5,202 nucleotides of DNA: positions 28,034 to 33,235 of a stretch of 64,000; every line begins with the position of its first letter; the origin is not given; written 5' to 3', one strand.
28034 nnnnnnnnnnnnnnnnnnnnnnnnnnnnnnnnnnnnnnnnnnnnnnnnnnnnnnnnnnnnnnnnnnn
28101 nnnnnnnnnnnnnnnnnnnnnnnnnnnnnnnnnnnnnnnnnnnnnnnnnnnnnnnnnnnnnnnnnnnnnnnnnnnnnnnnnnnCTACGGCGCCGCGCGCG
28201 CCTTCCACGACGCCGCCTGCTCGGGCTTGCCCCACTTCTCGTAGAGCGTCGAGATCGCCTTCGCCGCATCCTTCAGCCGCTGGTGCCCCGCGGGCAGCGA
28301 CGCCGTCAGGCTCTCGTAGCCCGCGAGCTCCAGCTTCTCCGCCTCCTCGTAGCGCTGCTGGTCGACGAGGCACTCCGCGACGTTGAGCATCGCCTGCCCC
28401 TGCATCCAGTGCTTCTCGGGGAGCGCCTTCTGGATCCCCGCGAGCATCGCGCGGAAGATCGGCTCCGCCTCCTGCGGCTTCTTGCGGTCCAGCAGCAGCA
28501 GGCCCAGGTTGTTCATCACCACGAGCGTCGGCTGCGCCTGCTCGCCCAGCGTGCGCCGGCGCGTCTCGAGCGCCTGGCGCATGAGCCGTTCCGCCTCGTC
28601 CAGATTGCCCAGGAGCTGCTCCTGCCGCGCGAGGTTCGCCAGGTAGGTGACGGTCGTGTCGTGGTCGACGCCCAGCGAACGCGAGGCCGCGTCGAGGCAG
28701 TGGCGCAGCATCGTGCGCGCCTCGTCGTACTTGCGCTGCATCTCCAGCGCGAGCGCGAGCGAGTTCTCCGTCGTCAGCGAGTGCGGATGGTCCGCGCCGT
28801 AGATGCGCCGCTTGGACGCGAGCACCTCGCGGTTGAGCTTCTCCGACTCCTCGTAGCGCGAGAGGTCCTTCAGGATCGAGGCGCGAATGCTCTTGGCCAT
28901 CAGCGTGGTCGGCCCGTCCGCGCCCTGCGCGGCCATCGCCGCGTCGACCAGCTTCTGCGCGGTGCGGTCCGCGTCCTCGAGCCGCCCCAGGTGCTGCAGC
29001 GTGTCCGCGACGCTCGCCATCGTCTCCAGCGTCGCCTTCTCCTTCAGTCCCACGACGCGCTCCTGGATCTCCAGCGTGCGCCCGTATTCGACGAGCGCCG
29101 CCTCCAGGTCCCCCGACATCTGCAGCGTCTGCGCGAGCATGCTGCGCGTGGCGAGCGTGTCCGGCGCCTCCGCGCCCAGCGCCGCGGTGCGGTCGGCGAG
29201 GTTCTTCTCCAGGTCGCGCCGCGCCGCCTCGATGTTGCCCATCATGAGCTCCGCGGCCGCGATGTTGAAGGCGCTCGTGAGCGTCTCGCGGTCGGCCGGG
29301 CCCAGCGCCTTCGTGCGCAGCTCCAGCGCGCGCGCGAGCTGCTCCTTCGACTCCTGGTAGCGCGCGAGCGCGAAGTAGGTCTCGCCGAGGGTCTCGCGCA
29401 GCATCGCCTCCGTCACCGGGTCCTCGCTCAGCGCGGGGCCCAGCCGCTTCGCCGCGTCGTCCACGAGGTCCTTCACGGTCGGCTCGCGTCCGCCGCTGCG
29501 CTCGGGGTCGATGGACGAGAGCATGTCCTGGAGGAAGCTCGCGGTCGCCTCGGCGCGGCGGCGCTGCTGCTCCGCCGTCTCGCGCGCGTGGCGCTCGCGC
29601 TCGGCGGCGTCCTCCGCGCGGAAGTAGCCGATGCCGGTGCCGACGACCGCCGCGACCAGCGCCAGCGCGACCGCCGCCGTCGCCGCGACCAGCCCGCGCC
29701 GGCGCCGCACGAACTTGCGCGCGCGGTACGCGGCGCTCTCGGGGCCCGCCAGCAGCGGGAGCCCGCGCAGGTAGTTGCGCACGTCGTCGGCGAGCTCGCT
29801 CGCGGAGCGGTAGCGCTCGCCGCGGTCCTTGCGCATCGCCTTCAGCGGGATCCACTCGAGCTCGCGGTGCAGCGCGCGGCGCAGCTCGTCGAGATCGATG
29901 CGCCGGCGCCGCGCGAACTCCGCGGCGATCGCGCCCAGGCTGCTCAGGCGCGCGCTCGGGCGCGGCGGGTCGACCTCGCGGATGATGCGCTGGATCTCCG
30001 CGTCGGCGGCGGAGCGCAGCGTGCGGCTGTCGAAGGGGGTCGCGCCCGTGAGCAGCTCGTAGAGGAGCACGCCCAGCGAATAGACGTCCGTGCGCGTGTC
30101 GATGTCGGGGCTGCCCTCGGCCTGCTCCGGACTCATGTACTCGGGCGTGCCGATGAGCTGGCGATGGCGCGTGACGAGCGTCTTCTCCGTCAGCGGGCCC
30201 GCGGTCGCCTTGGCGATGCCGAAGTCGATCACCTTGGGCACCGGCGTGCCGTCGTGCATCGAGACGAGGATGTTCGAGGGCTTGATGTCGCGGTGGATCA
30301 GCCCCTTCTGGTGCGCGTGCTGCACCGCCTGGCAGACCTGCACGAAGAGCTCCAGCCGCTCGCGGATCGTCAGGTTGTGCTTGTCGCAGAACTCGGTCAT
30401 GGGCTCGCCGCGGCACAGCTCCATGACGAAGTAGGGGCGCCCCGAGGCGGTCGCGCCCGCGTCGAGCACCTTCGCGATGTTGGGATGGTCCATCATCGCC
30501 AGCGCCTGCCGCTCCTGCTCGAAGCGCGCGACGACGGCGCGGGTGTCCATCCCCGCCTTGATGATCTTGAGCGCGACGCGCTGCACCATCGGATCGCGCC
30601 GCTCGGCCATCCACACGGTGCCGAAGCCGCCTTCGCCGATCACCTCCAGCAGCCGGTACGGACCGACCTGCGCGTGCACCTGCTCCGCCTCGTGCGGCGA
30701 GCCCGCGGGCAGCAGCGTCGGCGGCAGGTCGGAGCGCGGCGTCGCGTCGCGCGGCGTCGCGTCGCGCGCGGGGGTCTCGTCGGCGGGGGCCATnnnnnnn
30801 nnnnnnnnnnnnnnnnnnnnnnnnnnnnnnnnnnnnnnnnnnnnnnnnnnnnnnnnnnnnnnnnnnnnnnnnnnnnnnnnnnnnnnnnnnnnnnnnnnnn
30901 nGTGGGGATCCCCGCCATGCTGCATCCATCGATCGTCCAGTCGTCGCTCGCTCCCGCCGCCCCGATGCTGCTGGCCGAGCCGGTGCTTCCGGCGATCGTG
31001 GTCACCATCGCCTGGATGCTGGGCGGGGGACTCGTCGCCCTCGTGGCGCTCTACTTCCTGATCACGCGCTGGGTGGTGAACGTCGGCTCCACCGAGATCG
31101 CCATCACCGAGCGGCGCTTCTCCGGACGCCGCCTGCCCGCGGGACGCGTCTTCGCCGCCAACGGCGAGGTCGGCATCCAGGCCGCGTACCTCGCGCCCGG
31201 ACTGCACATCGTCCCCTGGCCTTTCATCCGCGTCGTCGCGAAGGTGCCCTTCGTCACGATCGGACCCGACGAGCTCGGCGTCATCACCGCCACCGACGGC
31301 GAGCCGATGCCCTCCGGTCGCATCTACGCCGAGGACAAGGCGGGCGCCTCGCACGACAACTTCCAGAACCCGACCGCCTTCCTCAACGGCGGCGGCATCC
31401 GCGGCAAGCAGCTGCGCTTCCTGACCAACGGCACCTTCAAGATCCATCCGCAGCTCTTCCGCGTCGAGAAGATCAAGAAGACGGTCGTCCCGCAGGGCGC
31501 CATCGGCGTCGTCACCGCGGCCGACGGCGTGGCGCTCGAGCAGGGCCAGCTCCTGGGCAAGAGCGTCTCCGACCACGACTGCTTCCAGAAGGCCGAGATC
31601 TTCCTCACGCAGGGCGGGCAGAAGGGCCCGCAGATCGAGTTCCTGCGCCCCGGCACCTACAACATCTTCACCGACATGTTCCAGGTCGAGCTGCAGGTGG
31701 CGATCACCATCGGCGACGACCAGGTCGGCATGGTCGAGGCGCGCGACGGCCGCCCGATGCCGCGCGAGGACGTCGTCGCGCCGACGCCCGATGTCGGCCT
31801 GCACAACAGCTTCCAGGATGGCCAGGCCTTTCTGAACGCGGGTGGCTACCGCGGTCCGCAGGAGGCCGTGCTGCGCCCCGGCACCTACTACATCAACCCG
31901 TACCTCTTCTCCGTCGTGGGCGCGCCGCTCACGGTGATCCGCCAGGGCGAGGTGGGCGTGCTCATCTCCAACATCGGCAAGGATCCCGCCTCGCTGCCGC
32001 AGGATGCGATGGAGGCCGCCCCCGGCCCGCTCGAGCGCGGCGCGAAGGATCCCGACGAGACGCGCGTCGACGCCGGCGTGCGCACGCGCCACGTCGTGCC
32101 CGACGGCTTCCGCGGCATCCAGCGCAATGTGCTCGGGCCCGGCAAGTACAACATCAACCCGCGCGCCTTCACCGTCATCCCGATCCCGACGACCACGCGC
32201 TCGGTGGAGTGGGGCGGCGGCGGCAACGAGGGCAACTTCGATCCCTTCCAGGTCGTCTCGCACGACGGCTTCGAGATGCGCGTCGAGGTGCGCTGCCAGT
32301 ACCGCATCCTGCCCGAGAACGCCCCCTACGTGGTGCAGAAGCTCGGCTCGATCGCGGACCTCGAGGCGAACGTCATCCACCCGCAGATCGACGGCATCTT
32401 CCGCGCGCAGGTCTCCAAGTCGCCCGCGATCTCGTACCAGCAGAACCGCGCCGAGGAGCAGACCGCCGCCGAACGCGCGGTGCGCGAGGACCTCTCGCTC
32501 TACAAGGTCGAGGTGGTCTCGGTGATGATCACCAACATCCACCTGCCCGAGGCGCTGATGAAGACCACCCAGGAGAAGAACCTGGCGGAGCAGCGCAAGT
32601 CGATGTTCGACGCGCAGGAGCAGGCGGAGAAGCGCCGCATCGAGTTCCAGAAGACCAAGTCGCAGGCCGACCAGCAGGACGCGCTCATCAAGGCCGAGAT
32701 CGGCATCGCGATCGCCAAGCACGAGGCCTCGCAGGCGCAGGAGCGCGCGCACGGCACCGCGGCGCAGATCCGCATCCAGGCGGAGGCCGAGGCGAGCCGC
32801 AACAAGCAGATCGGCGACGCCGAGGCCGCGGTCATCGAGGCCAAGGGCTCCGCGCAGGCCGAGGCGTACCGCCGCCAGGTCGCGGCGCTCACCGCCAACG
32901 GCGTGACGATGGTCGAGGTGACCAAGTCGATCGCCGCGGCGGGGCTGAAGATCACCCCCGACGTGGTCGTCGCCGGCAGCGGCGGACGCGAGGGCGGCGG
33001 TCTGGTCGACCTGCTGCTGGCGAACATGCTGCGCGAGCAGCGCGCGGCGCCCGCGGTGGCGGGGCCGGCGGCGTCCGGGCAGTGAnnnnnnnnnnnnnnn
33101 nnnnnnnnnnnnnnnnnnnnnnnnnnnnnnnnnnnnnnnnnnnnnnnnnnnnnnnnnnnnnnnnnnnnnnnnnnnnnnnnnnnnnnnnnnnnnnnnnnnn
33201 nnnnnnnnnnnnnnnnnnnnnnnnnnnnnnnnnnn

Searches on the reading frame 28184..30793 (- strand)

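Call 15: search_protein_families(library=pfam, max_evalue=0.001, proteins=[window:28184-30793:-])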
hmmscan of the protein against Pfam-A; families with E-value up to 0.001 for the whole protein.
window:28184-30793:- (869 aa): 14 families
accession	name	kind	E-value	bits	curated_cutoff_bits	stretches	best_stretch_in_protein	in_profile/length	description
PF13374.12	TPR_10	-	1.7e-48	161.8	27.5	6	714-751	1-38/42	Tetratricopeptide repeat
PF13424.12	TPR_12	-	3.6e-48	162.1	30.1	5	716-784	5-72/77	Tetratricopeptide repeat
PF00069.31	Pkinase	-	7e-45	153.9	31.7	1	46-270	1-219/263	Protein kinase domain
PF07714.23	PK_Tyr_Ser-Thr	-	4.6e-34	118.3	23.1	1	48-306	3-256/258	Protein tyrosine and serine/threonine kinase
PF07719.23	TPR_2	-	9.3e-15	53.9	27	0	717-743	3-29/34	Tetratricopeptide repeat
PF24885.1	TPR_NPHP3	-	3.6e-12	46.6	100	1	594-699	104-209/239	Nephrocystin-3 TPR domain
PF00515.34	TPR_1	-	1.4e-09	37.8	27.8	0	760-778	4-22/34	Tetratricopeptide repeat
PF13181.12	TPR_8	-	1.8e-09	37.4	25.7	0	469-493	7-31/34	Tetratricopeptide repeat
PF17874.7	TPR_MalT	-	8.9e-09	35.5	45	1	636-821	6-183/336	MalT-like TPR region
PF14559.12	TPR_19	-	9.9e-06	26.2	25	0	767-821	1-47/68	Tetratricopeptide repeat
PF03109.22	ABC1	-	0.00032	20.4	22.9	0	116-196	139-216/244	ABC1 atypical kinase-like domain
PF17667.7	Pkinase_fungal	-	0.00032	20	24.1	1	143-226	285-366/387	Fungal protein kinase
PF07721.20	TPR_4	-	0.0004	21.2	27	0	718-740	4-26/26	Tetratricopeptide repeat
PF01636.29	APH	-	0.00042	20.6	23.2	1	155-194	159-197/239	Phosphotransferase enzyme family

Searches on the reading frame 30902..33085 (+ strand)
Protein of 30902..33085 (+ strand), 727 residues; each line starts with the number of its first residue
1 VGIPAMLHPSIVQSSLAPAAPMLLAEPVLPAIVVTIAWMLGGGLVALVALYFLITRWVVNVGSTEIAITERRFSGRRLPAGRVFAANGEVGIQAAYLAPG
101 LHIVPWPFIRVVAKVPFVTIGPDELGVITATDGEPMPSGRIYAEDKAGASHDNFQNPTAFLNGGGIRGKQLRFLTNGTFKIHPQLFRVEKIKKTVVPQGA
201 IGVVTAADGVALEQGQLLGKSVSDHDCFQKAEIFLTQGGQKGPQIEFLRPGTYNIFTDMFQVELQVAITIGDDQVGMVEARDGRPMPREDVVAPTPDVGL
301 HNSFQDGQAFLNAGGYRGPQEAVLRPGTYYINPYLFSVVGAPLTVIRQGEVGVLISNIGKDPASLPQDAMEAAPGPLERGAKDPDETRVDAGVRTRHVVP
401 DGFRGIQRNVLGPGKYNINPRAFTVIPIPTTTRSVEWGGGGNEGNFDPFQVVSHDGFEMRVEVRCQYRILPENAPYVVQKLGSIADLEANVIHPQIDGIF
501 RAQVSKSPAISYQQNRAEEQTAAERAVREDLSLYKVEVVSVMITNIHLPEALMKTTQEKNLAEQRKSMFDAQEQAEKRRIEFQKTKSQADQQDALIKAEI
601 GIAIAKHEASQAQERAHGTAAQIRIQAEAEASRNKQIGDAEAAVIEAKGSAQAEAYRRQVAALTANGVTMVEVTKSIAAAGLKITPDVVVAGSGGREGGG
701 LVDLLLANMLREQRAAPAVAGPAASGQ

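Call 15: search_protein_families(library=pfam, max_evalue=0.001, proteins=[window:30902-33085:+])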
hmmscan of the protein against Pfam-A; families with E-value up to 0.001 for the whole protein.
window:30902-33085:+ (727 aa): 1 family
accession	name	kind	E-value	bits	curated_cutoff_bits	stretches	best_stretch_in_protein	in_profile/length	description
PF01145.31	Band_7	-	4.3e-22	79.5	23.6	1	404-576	15-171/176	SPFH domain / Band 7 family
